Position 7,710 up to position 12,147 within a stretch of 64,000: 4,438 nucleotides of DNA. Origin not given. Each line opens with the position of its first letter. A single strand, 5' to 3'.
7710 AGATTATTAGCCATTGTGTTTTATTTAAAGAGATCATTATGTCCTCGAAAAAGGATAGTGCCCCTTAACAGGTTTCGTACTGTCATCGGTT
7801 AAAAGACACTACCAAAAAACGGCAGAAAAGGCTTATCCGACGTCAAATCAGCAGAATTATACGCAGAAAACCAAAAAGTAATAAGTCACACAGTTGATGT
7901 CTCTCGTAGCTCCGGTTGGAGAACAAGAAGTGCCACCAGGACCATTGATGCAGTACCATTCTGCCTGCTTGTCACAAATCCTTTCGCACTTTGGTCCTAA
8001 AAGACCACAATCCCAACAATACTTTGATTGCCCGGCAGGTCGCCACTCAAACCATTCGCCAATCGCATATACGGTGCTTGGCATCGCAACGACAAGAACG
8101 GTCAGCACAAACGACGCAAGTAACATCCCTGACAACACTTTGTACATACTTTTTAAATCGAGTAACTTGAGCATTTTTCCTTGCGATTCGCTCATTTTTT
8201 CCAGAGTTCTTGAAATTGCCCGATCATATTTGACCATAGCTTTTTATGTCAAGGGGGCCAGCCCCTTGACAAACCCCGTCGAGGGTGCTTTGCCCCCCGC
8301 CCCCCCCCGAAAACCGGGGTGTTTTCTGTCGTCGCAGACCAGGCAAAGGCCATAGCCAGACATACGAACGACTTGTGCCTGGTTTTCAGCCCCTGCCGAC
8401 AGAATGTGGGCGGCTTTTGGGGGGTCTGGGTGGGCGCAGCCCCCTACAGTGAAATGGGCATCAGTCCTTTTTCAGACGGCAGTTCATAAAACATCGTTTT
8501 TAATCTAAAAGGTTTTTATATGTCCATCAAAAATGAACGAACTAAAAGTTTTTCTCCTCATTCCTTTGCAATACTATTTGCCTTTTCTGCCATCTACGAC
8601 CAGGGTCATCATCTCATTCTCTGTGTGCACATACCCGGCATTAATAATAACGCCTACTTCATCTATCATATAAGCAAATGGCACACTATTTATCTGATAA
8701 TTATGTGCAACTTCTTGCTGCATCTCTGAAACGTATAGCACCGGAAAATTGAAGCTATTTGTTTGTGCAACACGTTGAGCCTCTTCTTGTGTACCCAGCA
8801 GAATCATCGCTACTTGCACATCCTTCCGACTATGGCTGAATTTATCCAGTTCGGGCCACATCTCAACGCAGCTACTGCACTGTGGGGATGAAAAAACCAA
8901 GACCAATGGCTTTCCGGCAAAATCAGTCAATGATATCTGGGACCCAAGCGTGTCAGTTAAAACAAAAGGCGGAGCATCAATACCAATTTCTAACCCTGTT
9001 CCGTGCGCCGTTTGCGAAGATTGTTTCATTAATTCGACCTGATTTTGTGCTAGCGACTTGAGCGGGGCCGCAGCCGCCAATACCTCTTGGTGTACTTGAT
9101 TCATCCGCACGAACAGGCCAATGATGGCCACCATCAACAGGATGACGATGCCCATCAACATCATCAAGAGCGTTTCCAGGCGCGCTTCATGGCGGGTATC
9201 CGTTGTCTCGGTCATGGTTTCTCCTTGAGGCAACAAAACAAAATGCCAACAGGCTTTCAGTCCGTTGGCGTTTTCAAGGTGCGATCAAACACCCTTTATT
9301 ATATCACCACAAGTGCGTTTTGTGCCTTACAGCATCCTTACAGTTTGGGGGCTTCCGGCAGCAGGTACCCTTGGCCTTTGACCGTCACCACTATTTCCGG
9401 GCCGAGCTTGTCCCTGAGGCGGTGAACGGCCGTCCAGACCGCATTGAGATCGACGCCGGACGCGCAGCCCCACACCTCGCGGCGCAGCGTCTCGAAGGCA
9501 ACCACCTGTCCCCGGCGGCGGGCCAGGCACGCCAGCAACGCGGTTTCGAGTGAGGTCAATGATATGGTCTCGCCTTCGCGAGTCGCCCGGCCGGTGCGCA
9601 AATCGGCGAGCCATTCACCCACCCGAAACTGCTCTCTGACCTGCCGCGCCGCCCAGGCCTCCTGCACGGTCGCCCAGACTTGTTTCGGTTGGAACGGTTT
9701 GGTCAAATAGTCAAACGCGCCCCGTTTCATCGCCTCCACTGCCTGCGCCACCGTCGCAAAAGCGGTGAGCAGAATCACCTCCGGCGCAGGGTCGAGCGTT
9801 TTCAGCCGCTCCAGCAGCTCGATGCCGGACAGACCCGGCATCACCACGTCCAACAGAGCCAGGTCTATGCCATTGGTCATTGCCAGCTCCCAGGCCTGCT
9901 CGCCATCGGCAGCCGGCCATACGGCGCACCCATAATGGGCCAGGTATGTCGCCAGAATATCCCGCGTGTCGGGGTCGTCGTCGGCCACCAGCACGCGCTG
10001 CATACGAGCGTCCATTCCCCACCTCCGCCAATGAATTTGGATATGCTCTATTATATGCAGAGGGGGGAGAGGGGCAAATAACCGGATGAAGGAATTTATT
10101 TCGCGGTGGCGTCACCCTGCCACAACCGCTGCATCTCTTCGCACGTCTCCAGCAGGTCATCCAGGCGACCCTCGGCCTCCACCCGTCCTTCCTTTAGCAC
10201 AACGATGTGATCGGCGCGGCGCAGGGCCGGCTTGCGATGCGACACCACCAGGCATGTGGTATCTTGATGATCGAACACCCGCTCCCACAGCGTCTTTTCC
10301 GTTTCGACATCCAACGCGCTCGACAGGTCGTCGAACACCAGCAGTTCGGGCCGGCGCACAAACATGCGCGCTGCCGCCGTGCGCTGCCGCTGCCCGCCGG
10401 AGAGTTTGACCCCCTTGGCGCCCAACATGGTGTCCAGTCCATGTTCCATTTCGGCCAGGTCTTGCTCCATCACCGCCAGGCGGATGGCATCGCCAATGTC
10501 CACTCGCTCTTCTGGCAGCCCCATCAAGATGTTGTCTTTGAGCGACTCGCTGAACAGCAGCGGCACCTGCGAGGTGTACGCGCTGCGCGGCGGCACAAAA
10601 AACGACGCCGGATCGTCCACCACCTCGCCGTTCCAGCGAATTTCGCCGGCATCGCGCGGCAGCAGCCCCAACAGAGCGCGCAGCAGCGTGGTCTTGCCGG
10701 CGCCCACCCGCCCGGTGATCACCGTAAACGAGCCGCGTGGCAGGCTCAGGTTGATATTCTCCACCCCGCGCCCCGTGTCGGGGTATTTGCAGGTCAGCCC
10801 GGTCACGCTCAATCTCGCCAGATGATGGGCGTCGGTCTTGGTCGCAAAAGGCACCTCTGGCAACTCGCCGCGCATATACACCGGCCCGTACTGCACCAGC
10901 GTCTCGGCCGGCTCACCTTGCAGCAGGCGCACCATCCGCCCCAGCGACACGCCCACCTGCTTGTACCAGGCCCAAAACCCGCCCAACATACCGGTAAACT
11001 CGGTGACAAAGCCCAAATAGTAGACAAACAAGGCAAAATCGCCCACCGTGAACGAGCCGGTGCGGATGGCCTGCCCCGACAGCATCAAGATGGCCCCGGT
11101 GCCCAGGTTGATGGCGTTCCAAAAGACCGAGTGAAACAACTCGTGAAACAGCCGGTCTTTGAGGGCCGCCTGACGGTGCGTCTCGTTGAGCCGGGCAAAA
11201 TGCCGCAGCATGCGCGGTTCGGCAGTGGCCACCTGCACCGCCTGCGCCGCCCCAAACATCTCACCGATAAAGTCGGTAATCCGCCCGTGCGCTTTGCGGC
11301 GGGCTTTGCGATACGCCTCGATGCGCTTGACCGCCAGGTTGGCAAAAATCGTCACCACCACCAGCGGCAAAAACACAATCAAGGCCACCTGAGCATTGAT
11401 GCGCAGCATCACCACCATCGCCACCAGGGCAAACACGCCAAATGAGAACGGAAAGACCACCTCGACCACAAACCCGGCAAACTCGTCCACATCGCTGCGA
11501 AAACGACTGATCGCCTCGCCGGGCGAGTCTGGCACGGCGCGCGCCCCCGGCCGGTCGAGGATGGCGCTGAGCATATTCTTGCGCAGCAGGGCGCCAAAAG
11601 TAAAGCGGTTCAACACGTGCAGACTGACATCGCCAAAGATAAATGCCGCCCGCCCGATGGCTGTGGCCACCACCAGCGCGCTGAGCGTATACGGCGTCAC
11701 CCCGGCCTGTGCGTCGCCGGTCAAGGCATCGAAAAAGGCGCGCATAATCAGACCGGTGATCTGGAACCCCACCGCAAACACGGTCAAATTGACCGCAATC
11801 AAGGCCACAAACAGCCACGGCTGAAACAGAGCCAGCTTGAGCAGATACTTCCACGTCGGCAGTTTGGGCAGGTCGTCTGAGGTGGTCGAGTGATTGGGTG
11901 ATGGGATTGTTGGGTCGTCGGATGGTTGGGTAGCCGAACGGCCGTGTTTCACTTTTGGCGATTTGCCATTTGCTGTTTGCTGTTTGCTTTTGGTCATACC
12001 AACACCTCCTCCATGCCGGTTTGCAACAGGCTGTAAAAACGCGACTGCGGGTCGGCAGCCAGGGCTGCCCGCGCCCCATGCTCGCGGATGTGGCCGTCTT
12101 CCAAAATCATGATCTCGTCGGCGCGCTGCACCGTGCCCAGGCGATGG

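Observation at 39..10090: Repeated modules of an orphan OmpR-type regulator, a tandem-SBP lipoprotein and a small Cys-rich secreted protein, next to an ABC exporter pair and a TlpA-like oxidoreductase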

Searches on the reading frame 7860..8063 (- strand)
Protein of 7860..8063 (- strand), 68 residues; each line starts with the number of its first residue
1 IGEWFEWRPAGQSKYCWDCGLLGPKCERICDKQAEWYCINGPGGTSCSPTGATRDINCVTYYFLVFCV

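Call 80: search_protein_families(library=pfam, proteins=[window:7860-8063:-], max_evalue=10)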
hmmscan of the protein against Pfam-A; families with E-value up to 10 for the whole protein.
seq(68 aa): 1 family
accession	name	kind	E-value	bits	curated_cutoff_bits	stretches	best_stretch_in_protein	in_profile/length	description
PF09301.15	DUF1970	-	0.17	12.6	25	1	3-59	20-72/112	Domain of unknown function (DUF1970)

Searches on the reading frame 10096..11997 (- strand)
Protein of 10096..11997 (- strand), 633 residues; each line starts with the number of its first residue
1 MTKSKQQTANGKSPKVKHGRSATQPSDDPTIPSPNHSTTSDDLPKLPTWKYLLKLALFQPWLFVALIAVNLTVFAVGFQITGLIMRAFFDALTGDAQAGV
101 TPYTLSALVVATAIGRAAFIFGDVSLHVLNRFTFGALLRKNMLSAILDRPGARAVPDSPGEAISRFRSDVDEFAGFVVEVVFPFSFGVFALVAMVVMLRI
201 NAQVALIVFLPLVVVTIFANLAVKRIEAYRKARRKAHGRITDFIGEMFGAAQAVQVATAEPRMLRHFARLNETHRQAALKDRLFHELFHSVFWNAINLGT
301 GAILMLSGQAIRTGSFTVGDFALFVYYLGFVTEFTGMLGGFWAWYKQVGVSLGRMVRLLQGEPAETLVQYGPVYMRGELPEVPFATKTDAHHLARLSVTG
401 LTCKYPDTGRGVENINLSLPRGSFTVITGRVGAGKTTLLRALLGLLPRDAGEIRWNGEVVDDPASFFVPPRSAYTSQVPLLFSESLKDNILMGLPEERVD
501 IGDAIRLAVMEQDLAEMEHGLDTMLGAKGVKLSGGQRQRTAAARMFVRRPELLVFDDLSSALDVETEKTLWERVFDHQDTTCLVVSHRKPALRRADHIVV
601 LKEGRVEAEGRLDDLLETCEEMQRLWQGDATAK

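Call 25: search_protein_families(library=ncbifam, proteins=[window:10096-11997:-], max_evalue=0.01)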
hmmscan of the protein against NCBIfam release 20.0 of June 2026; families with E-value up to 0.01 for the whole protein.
window:10096-11997:- (633 aa): 184 families (the best 25 are shown)
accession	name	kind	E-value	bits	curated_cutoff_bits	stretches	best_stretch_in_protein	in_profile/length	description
TIGR02203.1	MsbA_lipidA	equivalog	1.1e-54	185.9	602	2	394-618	330-558/572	lipid A export permease/ATP-binding protein MsbA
NF000474.1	tet_ABC_46_A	exception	2.7e-52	178.1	1250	1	160-617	112-556/574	tetracycline efflux ABC transporter Tet(46) subunit A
TIGR02857.1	CydD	equivalog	1.4e-51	176.1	435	2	385-601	309-529/529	thiol reductant ABC exporter subunit CydD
TIGR02868.1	CydC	equivalog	1.6e-51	175.5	329.05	1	158-588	108-529/530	thiol reductant ABC exporter subunit CydC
TIGR02204.1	MsbA_rel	hypoth_equivalog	2e-51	175.3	780.4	1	50-625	11-571/576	ABC transporter, permease/ATP-binding protein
TIGR03797.1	NHLM_micro_ABC2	equivalog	1.3e-50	172.7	709.4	1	187-618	260-674/686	NHLP bacteriocin export ABC transporter permease/ATPase subunit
TIGR00958.1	3a01208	subfamily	1e-49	169.5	874.6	1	157-619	255-704/711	antigen peptide transporter 2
TIGR03375.1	type_I_sec_LssB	subfamily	3.8e-48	164.3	693.1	1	189-620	274-693/696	type I secretion system permease/ATPase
NF045513.1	HepA_fam_ABC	equivalog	4.2e-47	160.9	725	1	96-620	88-600/610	heterocyst formation ABC transporter subunit HepA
TIGR01846.1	type_I_sec_HlyB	subfamily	1.5e-46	159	725.55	1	188-628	264-691/694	type I secretion system permease/ATPase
TIGR03796.1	NHLM_micro_ABC1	equivalog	4.9e-45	153.9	853.3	1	64-625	157-708/710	NHLP family bacteriocin export ABC transporter peptidase/permease/ATPase subunit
NF008055.0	PRK10789.1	equivalog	7.9e-44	150.1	845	1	160-619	114-561/590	SmdA family multidrug ABC transporter permease/ATP-binding protein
NF008364.0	PRK11160.1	equivalog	1.4e-39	136.2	630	1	109-627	66-573/575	heme ABC transporter ATP-binding protein/permease CydC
NF008381.0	PRK11176.1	equivalog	4e-39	134.5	867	1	397-618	343-568/582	lipid A ABC transporter ATP-binding protein/permease MsbA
NF010178.0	PRK13657.1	equivalog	3.3e-38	131.5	733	1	189-626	142-567/588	glucan ABC transporter ATP-binding protein/ permease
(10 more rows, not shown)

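Call 26: search_protein_families(library=pfam, proteins=[window:10096-11997:-], max_evalue=0.001)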
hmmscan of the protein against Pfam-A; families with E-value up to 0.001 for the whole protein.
window:10096-11997:- (633 aa): 8 families
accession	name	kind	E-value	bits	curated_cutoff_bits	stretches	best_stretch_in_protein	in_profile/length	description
PF00005.33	ABC_tran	-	1.8e-22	80.9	25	1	413-557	2-134/137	ABC transporter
PF00664.28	ABC_membrane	-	2.1e-18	67.5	28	1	77-331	18-270/274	ABC transporter transmembrane region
PF02463.25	SMC_N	-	9.3e-08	32.2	40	1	422-602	24-212/220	RecF/RecN/SMC N terminal domain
PF13401.12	AAA_22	-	8.4e-05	23.3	27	1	423-462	6-33/130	AAA domain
PF13304.12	AAA_21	-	0.00018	22.1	27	0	424-446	1-23/304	AAA domain, putative AbiEii toxin, Type IV TA system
PF13191.12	AAA_16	-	0.00056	20.9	32.6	0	420-561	22-143/167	AAA ATPase domain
PF13476.12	AAA_23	-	0.0007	20.7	27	0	415-445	15-42/201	AAA domain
PF02492.25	cobW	-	0.00097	19.2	20.7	0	424-443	2-21/180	CobW/HypB/UreG, nucleotide-binding domain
